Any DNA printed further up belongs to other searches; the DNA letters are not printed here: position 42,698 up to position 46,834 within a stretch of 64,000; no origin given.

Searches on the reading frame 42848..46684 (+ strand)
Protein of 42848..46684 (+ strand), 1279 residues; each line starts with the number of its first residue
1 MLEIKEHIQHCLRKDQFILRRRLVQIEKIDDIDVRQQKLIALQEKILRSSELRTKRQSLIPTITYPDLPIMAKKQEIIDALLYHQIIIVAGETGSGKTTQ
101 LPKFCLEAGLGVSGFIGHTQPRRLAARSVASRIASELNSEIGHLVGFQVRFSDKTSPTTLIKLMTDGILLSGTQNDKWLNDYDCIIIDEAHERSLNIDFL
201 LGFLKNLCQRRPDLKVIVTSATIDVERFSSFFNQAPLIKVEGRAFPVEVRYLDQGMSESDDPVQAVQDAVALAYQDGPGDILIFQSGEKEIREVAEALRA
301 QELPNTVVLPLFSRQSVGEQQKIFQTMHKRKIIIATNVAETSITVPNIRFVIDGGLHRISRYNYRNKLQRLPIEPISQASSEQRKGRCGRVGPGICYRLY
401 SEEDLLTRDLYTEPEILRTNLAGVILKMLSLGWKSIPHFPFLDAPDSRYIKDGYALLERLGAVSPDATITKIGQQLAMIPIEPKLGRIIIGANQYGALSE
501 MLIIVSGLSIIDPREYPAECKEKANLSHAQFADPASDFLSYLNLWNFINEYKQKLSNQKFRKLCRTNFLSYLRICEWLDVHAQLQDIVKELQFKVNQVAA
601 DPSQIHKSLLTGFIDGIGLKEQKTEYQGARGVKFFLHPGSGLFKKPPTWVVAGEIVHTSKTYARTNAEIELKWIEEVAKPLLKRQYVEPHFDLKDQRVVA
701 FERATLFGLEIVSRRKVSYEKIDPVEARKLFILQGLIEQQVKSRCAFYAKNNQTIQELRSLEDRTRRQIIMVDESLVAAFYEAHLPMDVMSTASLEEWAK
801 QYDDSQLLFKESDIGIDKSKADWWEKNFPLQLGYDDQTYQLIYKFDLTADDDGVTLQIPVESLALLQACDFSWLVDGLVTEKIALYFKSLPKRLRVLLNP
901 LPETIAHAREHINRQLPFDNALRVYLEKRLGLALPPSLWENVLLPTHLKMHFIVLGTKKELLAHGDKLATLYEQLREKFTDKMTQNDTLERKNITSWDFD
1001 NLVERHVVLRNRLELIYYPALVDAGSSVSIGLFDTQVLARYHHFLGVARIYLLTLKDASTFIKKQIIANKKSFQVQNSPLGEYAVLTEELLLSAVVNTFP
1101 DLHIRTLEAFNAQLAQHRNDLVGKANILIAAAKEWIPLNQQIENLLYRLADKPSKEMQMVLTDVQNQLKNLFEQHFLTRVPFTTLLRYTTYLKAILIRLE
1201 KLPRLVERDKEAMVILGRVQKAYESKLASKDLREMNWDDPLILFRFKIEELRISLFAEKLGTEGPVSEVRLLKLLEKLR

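Call 11: search_protein_families(library=pfam, proteins=[window:42848-46684:+], max_evalue=0.00001)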
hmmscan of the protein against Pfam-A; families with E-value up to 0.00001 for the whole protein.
window:42848-46684:+ (1279 aa): 5 families
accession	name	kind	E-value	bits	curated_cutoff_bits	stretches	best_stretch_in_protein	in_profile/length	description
PF11898.13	DUF3418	-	1.3e-140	470.3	25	1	695-1276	2-581/582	Domain of unknown function (DUF3418)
PF07717.22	OB_NTP_bind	-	8.9e-17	61.5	29.5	1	605-679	1-81/83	Oligonucleotide/oligosaccharide-binding (OB)-fold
PF00271.37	Helicase_C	-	6.8e-12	46.1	23.5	1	275-392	12-110/110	Helicase conserved C-terminal domain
PF00270.35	DEAD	-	6.2e-07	29.7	26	1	75-224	5-161/167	DEAD/DEAH box helicase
PF13401.12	AAA_22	-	8.4e-06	26.6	27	0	84-217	5-119/130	AAA domain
